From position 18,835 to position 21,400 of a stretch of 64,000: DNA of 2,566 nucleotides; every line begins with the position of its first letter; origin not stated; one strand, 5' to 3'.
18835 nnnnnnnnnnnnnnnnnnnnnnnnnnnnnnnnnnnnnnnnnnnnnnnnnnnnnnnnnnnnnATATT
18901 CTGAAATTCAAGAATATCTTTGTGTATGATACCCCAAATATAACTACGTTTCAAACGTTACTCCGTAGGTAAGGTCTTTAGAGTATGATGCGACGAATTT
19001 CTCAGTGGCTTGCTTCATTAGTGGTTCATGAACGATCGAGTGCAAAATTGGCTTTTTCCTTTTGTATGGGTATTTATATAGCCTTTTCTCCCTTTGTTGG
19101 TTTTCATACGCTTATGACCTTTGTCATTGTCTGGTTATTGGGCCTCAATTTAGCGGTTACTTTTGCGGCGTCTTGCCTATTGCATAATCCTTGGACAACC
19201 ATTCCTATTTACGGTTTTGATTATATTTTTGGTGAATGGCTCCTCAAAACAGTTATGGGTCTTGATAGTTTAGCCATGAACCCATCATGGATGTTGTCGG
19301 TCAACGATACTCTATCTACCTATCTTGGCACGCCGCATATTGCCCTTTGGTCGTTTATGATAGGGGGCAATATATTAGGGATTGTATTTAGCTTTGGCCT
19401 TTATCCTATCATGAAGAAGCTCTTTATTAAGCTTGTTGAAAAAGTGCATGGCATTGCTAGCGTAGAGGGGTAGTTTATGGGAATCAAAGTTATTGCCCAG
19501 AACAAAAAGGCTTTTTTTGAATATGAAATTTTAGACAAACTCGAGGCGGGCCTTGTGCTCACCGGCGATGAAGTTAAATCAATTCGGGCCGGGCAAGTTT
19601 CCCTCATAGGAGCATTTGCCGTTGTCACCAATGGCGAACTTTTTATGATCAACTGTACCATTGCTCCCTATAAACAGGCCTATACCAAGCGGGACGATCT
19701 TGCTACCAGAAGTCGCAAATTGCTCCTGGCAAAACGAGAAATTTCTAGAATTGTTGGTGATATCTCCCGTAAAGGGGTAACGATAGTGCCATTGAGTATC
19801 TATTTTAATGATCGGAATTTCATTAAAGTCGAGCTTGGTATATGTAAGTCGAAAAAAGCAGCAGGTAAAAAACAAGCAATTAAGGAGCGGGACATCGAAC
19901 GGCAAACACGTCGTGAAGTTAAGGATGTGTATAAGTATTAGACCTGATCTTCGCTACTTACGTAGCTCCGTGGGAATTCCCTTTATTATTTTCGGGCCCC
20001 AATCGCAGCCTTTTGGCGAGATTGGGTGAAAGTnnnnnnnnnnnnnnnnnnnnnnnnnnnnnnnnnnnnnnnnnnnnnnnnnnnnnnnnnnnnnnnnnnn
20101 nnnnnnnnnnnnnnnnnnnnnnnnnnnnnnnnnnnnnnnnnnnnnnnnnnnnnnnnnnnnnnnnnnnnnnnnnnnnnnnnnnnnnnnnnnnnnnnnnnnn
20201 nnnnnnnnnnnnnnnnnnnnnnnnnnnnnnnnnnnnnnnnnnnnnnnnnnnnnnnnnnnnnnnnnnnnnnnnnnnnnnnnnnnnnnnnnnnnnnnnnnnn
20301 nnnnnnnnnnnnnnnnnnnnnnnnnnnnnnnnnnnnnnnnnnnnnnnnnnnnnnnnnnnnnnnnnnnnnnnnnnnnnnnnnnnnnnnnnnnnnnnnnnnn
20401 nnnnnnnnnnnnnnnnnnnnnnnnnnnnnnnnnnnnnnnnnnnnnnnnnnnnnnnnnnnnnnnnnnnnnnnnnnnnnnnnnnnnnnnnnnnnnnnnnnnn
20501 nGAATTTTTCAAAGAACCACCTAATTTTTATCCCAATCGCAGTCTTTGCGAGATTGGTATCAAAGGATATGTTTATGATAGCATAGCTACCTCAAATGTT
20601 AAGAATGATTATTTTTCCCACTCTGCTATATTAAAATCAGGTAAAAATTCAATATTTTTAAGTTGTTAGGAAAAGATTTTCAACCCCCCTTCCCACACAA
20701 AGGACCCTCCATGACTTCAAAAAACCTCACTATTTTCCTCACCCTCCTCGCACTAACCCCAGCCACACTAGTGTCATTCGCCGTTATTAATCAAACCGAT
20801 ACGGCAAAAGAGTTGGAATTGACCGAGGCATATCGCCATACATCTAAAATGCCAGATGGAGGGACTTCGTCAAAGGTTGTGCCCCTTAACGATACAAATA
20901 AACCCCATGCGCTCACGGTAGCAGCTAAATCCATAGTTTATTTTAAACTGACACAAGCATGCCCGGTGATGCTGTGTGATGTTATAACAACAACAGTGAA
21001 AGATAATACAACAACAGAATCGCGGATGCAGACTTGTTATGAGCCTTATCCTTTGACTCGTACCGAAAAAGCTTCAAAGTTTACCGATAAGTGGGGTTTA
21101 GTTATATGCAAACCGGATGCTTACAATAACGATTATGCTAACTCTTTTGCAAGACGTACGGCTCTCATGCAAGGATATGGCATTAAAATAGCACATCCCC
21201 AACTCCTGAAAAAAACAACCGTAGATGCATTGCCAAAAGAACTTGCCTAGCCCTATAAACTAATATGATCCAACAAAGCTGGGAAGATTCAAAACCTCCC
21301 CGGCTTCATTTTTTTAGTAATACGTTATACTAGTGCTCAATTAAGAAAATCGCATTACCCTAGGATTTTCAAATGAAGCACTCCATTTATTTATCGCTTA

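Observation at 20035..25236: Two complete, diverged tmRNA (ssrA) genes with their 5' ends facing each other, 4.4 kb apart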

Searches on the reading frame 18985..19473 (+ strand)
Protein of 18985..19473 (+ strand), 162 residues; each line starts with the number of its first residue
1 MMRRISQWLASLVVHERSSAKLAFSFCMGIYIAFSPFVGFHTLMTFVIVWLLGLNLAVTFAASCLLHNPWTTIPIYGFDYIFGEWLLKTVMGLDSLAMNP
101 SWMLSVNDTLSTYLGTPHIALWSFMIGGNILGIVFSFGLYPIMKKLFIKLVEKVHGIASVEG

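Call 7: search_protein_families(library=pfam, proteins=[window:18985-19473:+], max_evalue=0.01)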
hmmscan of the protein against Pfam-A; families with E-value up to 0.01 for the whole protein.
window:18985-19473:+ (162 aa): 1 family
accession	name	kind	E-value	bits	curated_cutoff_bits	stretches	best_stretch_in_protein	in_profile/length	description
PF09835.14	DUF2062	-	4.7e-20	72.5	27.4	1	3-152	2-143/147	Uncharacterized protein conserved in bacteria (DUF2062)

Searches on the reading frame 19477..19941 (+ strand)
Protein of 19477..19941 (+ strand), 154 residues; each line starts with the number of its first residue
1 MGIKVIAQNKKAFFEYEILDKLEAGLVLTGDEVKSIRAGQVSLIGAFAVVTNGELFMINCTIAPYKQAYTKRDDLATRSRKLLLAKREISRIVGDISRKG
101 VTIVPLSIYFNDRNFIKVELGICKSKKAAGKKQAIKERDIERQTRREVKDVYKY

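Call 7: search_protein_families(library=pfam, proteins=[window:19477-19941:+], max_evalue=0.01)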
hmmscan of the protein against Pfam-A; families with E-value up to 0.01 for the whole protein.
window:19477-19941:+ (154 aa): 1 family
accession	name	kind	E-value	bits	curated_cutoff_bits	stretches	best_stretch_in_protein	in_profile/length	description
PF01668.23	SmpB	-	7.5e-51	172.3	27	1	6-149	1-142/143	SmpB protein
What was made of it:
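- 19477..19941 (+): smpB, the single SmpB partner gene. Pfam PF01668, E 7.5e-51 (call 7).
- Checked: Copy 1 is convergent with smpB (19477-19941, Pfam SmpB 7.5e-51, call 7).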

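Call 8: find_encoding_contigs(protein=window:19477-19941:+, flank=10000, max_places=6)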
Protein window:19477-19941:+ (154 aa): 1 contig read that carries it; 1 place shown.
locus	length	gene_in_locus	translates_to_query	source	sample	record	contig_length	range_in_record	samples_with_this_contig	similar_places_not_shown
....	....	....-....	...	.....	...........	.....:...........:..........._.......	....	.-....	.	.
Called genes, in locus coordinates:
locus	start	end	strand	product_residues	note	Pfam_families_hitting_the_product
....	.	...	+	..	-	?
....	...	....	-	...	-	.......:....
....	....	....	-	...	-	-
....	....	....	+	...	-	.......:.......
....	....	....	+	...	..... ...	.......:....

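Call 9: find_related_loci(query=window:19477-19941:+, collection=genome_contigs, flank=10000)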
Query window:19477-19941:+ (154 aa) in genome_contigs; peptide patterns used: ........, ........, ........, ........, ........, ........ (x = any residue, [..] = any of these).
379 stretches matched a pattern; 75 encode a relative of the query (tblastn E <= 1e-3); 75 distinct loci.
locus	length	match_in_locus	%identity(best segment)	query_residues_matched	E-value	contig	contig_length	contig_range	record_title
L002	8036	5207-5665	76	2-154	1e-78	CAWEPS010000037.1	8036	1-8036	MAG: uncultured bacterium isolate MFD02138.bin.3.60 genome assembly, contig: contig_85423, whole genome shotgun sequence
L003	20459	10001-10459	77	2-154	4e-71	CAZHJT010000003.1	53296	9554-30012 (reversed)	MAG TPA_asm: uncultured Pseudomonadota bacterium isolate SRP170004_co1_148 genome assembly, contig: NODE_734_length_5329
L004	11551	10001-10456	66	3-154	5e-70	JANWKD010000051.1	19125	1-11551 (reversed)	MAG: Candidatus Babeliales bacterium isolate CRAIB_MAG84 c_000000072181, whole genome shotgun sequence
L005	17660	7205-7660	64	3-154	4e-68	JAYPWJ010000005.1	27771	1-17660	MAG: bacterium isolate 139588_S189_metabat_bins_2.tsv.014 NODE_1743_length_27771_cov_3.811697, whole genome shotgun sequ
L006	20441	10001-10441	67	3-149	4e-67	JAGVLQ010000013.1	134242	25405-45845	MAG: Candidatus Babeliales bacterium isolate SW_22 c_000000016672, whole genome shotgun sequence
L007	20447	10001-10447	65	3-152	8e-66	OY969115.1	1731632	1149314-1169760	MAG: uncultured bacterium isolate MFD01716.bin.c.1 genome assembly, chromosome: 1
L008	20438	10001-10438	66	3-148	7e-66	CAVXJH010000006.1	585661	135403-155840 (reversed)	MAG: Candidatus Babeliales bacterium isolate MFD03323.bin.2.33 genome assembly, contig: contig_45610, whole genome shotg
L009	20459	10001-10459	69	2-154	3e-65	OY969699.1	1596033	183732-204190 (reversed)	MAG: uncultured bacterium isolate MFD09495.bin.c.10 genome assembly, chromosome: 1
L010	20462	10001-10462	67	1-154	3e-64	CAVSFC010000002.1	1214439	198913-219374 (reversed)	MAG: uncultured bacterium isolate MFD01828.bin.2.56 genome assembly, contig: contig_37718, whole genome shotgun sequence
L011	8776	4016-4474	69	2-154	8e-64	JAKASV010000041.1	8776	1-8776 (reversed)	MAG: bacterium isolate YP1.bin78 NODE_6617_length_8776_cov_9.509307, whole genome shotgun sequence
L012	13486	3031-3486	63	3-154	3e-63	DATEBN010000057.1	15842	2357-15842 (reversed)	MAG TPA_asm: Candidatus Babeliales bacterium isolate SMAG_U8245 k141_1913272, whole genome shotgun sequence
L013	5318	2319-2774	63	3-154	1e-62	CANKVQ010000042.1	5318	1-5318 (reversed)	MAG: bacterium isolate RH-9nov16-71 genome assembly, contig: RH-9nov16-C-C43504, whole genome shotgun sequence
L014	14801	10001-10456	63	3-154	9e-63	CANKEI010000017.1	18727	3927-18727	MAG: bacterium isolate RH-9nov16-151 genome assembly, contig: RH-9nov16-C-C5732, whole genome shotgun sequence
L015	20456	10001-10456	63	2-154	1e-62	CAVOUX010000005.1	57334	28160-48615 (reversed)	MAG: uncultured bacterium isolate MFD10064.bin.2.104 genome assembly, contig: contig_16106, whole genome shotgun sequenc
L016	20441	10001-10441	63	3-149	5e-62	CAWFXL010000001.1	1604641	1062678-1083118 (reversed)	MAG: uncultured bacterium isolate MFD06714.bin.2.5 genome assembly, contig: contig_10402, whole genome shotgun sequence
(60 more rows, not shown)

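Call 40: find_homologous_proteins(query=window:19477-19941:+, max_evalue=1e-40)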
Query window:19477-19941:+ (154 aa): 1161 proteins with E <= 1e-40 among 1716 candidates; the best 120 are listed.
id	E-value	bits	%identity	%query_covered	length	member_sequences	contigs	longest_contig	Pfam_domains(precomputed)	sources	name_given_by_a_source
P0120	1.3e-91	322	100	100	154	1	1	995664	PF01668.24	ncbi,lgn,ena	-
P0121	5.0e-83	294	89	99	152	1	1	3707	PF01668.24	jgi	jgi:SsrA-binding protein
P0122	5.7e-76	271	80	99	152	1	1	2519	PF01668.24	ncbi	-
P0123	2.3e-74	266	78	99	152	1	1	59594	PF01668.24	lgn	-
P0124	2.2e-73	263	80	99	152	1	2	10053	PF01668.24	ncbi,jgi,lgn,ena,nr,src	ncbi:MAG TPA: SsrA-binding protein SmpB [Candidatus Babeliales bacterium]|nr:SsrA-binding protein Sm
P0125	4.3e-73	262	78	99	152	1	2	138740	PF01668.24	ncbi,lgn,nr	ncbi:SsrA-binding protein SmpB [Candidatus Dependentiae bacterium]|nr:SsrA-binding protein SmpB [Can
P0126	4.7e-73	261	77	99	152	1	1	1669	PF01668.24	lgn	-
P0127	1.4e-72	260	77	99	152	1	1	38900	PF01668.24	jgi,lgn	-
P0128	2.1e-72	259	76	99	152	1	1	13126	PF01668.24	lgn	-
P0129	2.9e-72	259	81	99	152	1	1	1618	PF01668.24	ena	-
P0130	1.4e-71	257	77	99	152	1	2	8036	PF01668.24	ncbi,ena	-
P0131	2.6e-71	256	75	99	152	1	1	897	PF01668.24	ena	-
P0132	2.6e-71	256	76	99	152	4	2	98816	PF01668.24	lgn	-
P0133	3.8e-71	255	76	99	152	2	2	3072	PF01668.24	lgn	-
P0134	7.0e-71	254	75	100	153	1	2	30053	PF01668.24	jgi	jgi:SsrA-binding protein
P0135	9.6e-71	254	74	99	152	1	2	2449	PF01668.24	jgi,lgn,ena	-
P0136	1.9e-70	253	76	99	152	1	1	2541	PF01668.24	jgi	jgi:SsrA-binding protein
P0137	3.5e-70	252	74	99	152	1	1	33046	PF01668.24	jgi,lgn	-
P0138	3.7e-70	252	78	99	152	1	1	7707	PF01668.24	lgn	-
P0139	6.9e-70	251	74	99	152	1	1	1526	PF01668.24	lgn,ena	-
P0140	7.9e-70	251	74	99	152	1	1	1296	PF01668.24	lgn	-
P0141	8.4e-70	251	74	99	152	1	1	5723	PF01668.24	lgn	-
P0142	1.3e-69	250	78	99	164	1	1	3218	PF01668.24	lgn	-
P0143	2.2e-69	250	76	99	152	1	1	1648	PF01668.24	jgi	jgi:SsrA-binding protein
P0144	3.1e-69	249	75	99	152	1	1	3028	PF01668.24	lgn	-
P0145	3.1e-69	249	74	99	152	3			PF01668.24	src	-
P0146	6.6e-69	248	74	99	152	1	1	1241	PF01668.24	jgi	jgi:SsrA-binding protein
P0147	7.4e-69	248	74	99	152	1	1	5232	PF01668.24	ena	-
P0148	3.7e-68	246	73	99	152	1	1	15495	PF01668.24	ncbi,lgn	-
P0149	4.7e-68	245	74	99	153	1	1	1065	PF01668.24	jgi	jgi:SsrA-binding protein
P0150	4.8e-68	245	73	99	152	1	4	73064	PF01668.24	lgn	-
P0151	5.9e-68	245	74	99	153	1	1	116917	PF01668.24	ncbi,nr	ncbi:MAG TPA: SsrA-binding protein SmpB [Candidatus Babeliales bacterium]|nr:SsrA-binding protein Sm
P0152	6.1e-68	245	74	99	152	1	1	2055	PF01668.24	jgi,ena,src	-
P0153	7.0e-68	245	72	99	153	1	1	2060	PF01668.24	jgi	-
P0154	9.9e-68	244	72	99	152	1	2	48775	PF01668.24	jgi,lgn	jgi:SsrA-binding protein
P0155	1.0e-67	244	74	99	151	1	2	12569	PF01668.24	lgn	-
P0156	1.2e-67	244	74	99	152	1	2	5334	PF01668.24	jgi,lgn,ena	-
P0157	1.3e-67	244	73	99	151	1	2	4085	PF01668.24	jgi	-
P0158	1.9e-67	243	73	99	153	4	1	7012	PF01668.24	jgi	-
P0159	2.6e-67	243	74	97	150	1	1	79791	PF01668.24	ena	-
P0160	3.0e-67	243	72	99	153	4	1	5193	PF01668.24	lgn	-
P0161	3.5e-67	242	73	99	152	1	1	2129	PF01668.24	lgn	-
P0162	6.9e-67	241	70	99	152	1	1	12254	PF01668.24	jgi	jgi:SsrA-binding protein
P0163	9.4e-67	241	70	99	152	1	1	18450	PF01668.24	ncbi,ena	-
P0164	9.7e-67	241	71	99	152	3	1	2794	PF01668.24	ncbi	-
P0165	1.0e-66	241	71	99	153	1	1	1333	PF01668.24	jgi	-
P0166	1.1e-66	241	73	99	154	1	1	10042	PF01668.24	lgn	-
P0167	1.2e-66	241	72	99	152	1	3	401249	PF01668.24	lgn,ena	-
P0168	1.8e-66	240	71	99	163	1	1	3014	PF01668.24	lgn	-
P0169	1.9e-66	240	71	99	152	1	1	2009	PF01668.24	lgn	-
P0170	3.0e-66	239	72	99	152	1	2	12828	PF01668.24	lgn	-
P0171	3.1e-66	239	74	97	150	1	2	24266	PF01668.24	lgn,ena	-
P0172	3.4e-66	239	70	99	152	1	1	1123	PF01668.24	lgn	-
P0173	9.4e-66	238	70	99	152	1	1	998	PF01668.24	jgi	jgi:SsrA-binding protein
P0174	9.7e-66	238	72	99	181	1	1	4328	PF01668.24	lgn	-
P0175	1.1e-65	238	70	99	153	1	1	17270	PF01668.24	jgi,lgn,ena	-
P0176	1.2e-65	237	73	97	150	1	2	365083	PF01668.24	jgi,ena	-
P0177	1.8e-65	237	68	99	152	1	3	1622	PF01668.24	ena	-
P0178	2.6e-65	236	70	99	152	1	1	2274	PF01668.24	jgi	jgi:SsrA-binding protein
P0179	2.6e-65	236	70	99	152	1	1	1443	PF01668.24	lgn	-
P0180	3.1e-65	236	71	99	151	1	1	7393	PF01668.24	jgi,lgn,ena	-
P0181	3.2e-65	236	69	99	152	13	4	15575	PF01668.24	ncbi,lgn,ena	-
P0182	3.3e-65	236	72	99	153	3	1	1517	PF01668.24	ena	-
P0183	4.2e-65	236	72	98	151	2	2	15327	PF01668.24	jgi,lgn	-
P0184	5.2e-65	235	69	99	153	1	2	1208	PF01668.24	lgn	-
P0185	6.2e-65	235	72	98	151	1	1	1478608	PF01668.24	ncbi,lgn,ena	-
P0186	7.3e-65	235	70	99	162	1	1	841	PF01668.24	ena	-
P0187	1.1e-64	234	68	99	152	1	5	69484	PF01668.24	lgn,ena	-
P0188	2.0e-64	233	71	98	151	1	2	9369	PF01668.24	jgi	jgi:SsrA-binding protein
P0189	2.1e-64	233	68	99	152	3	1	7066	PF01668.24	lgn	-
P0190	2.3e-64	233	70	99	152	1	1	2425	PF01668.24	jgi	jgi:SsrA-binding protein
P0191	2.4e-64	233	69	99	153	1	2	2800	PF01668.24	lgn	-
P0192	2.9e-64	233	66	99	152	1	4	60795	PF01668.24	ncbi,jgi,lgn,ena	-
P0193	3.8e-64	233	67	99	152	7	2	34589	PF01668.24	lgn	-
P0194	4.0e-64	233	66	99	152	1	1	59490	PF01668.24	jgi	jgi:SsrA-binding protein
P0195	4.4e-64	232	70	99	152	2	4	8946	PF01668.24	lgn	-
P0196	4.8e-64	232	70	99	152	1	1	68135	PF01668.24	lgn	-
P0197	5.3e-64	232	68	99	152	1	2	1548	PF01668.24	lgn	-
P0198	6.1e-64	232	72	99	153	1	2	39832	PF01668.24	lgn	-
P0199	6.2e-64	232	70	99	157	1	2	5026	PF01668.24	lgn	-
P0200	8.5e-64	231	68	99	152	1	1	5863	PF01668.24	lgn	-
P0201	9.0e-64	231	70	97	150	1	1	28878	PF01668.24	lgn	-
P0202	1.3e-63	231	70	99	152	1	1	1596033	PF01668.24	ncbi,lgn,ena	-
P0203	1.3e-63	231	68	99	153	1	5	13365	PF01668.24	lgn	-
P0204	1.5e-63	231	67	99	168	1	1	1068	PF01668.24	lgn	-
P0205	1.5e-63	231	68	99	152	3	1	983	PF01668.24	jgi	jgi:SsrA-binding protein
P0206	1.7e-63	231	70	99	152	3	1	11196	PF01668.24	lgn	-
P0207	2.1e-63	230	68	99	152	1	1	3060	PF01668.24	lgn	-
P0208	2.1e-63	230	69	99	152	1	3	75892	PF01668.24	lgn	-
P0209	2.1e-63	230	73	97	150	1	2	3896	PF01668.24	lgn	-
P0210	2.3e-63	230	68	99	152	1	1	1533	PF01668.24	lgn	-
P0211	2.3e-63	230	70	98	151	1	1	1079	PF01668.24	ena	-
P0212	2.7e-63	230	69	99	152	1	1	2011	PF01668.24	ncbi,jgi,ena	jgi:SsrA-binding protein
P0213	2.8e-63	230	66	99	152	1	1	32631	PF01668.24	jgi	jgi:SsrA-binding protein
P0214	2.9e-63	230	68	99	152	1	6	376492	PF01668.24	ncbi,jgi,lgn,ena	jgi:SsrA-binding protein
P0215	3.2e-63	230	70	98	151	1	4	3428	PF01668.24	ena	-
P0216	3.5e-63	229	68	99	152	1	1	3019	PF01668.24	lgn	-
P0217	3.8e-63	229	71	99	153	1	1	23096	PF01668.24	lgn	-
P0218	4.5e-63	229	64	99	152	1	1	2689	PF01668.24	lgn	-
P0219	4.6e-63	229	69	99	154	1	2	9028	PF01668.24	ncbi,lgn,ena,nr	ncbi:SsrA-binding protein SmpB [bacterium]|nr:SsrA-binding protein SmpB [bacterium]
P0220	4.6e-63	229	70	99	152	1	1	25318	PF01668.24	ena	-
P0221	4.8e-63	229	70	99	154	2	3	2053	PF01668.24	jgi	jgi:SsrA-binding protein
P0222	4.9e-63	229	68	99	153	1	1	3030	PF01668.24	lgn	-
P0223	4.9e-63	229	68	99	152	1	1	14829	PF01668.24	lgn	-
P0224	5.1e-63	229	68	99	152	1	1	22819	PF01668.24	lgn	-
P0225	5.2e-63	229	73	95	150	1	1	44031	PF01668.24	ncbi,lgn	-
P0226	6.4e-63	229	68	99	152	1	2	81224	PF01668.24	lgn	-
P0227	6.5e-63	229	68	96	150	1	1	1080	PF01668.24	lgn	-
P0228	7.3e-63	228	67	99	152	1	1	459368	PF01668.24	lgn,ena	-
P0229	7.7e-63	228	68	99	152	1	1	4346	PF01668.24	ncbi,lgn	-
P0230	7.9e-63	228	68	99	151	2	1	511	PF01668.24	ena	-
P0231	8.3e-63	228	68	99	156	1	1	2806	PF01668.24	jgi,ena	-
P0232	8.7e-63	228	70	99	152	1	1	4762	PF01668.24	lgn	-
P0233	8.7e-63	228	67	99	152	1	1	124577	PF01668.24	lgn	-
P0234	8.9e-63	228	70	99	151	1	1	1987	PF01668.24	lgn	-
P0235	9.8e-63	228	64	99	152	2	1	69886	PF01668.24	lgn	-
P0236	1.1e-62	228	68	99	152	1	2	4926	PF01668.24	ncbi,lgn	-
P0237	1.1e-62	228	68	99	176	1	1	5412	PF01668.24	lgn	-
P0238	1.2e-62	228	66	99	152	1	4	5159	PF01668.24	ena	-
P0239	1.2e-62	228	68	99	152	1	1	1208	PF01668.24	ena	-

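Call 41: find_encoding_contigs(protein=P0121, flank=10000, max_places=3)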
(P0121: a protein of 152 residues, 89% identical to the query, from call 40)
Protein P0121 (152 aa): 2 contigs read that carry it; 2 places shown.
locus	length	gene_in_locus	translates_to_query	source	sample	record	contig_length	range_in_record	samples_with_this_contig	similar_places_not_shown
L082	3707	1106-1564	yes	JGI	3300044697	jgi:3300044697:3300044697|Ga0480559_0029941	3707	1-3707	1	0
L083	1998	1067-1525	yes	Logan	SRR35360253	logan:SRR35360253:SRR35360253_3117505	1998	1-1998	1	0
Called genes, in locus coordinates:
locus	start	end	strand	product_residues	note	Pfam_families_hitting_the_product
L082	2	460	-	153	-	?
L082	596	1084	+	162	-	PF09835:DUF2062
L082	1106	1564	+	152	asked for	PF01668:SmpB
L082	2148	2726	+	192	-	-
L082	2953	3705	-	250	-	?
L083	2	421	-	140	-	?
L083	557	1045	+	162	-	PF09835:DUF2062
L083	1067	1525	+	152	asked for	PF01668:SmpB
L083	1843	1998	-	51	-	?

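Call 42: find_encoding_contigs(protein=P0123, flank=10000, max_places=3)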
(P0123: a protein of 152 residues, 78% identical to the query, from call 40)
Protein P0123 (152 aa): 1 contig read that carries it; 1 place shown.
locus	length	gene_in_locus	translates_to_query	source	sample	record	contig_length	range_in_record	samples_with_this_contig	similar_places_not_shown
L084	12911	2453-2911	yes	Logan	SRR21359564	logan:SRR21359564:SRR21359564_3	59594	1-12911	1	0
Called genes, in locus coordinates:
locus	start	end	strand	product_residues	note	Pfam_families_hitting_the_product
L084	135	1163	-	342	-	PF00814:TsaD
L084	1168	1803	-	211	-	-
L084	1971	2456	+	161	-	PF09835:DUF2062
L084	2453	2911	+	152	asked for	PF01668:SmpB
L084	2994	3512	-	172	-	-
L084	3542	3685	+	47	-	-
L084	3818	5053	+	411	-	PF13173:AAA_14, PF13635:DUF4143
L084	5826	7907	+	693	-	PF05192:MutS_III, PF00488:MutS_V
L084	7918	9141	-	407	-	PF07992:Pyr_redox_2 (weak), PF13738:Pyr_redox_3 (faint)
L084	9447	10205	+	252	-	PF12678:zf-rbx1 (weak), PF00097:zf-C3HC4, PF13445:zf-RING_UBOX (faint), PF13639:zf-RING_2, PF13923:zf-C3HC4_2, PF17123:zf-RING_11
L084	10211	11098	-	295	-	-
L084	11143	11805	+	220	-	PF05050:Methyltransf_21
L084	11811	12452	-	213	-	PF13578:Methyltransf_24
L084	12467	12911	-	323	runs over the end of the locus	-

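Call 43: find_encoding_contigs(protein=P0124, flank=10000, max_places=3)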
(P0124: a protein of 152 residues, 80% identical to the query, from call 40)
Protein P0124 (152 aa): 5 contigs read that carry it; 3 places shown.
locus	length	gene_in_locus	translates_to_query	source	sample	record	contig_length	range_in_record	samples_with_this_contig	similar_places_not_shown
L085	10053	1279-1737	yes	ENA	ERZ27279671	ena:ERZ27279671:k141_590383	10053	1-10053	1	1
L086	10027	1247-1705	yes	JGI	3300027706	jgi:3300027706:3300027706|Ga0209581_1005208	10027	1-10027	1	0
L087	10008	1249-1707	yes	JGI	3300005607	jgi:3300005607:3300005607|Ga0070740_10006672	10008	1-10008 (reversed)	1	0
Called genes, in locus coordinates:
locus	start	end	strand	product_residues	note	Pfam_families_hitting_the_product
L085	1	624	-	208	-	?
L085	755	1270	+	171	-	PF09835:DUF2062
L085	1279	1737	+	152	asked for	PF01668:SmpB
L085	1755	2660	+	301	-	-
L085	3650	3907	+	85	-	-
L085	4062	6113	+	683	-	PF05192:MutS_III (weak), PF00488:MutS_V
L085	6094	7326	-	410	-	PF07992:Pyr_redox_2 (weak)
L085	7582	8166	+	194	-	-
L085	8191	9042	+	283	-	PF13920:zf-C3HC4_3 (faint), PF00097:zf-C3HC4, PF13445:zf-RING_UBOX, PF13639:zf-RING_2, PF13923:zf-C3HC4_2 (weak), PF14634:zf-RING_5 (weak), PF15227:zf-C3HC4_4 (weak), PF24921:RING_XB3-XBAT31 (weak)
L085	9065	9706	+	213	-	-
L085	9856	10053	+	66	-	?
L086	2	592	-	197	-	?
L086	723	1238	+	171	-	PF09835:DUF2062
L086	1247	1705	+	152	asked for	PF01668:SmpB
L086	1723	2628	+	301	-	-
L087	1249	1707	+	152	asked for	PF01668:SmpB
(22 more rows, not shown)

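Call 51: find_encoding_contigs(protein=P0122, flank=10000, max_places=3)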
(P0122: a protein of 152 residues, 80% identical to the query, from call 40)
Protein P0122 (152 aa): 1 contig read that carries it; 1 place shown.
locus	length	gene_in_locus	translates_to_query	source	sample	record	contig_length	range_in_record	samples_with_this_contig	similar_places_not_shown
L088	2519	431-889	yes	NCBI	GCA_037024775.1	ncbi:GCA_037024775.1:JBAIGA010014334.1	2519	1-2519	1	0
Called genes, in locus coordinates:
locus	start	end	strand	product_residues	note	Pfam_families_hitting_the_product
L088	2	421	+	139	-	?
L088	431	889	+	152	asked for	PF01668:SmpB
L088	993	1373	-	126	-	-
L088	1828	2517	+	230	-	?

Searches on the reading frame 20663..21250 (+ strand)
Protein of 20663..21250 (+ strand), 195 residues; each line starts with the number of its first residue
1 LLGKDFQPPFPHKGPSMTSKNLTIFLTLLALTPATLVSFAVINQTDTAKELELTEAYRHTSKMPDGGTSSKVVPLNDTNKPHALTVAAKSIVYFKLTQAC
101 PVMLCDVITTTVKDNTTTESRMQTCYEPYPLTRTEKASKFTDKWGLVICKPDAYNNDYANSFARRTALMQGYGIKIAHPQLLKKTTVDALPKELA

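Call 7: search_protein_families(library=pfam, proteins=[window:20663-21250:+], max_evalue=0.01)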
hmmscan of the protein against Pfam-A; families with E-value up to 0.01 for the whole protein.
window:20663-21250:+ (195 aa): 0 families

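Call 27: find_encoding_contigs(protein=window:20711-21250:+, flank=10000, max_places=8)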
Protein window:20711-21250:+ (179 aa): no gene with exactly this product is on record in the collection.

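Call 79: search_protein_families(library=ncbifam, proteins=[window:20711-21250:+], max_evalue=0.001)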
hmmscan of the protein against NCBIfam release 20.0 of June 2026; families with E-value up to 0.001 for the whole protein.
window:20711-21250:+ (179 aa): 0 families
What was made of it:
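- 20711..21250 (+): Lineage-specific ORF of 179 aa with a hydrophobic N-terminus. No Pfam or NCBIfam hit (calls 7, 79).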
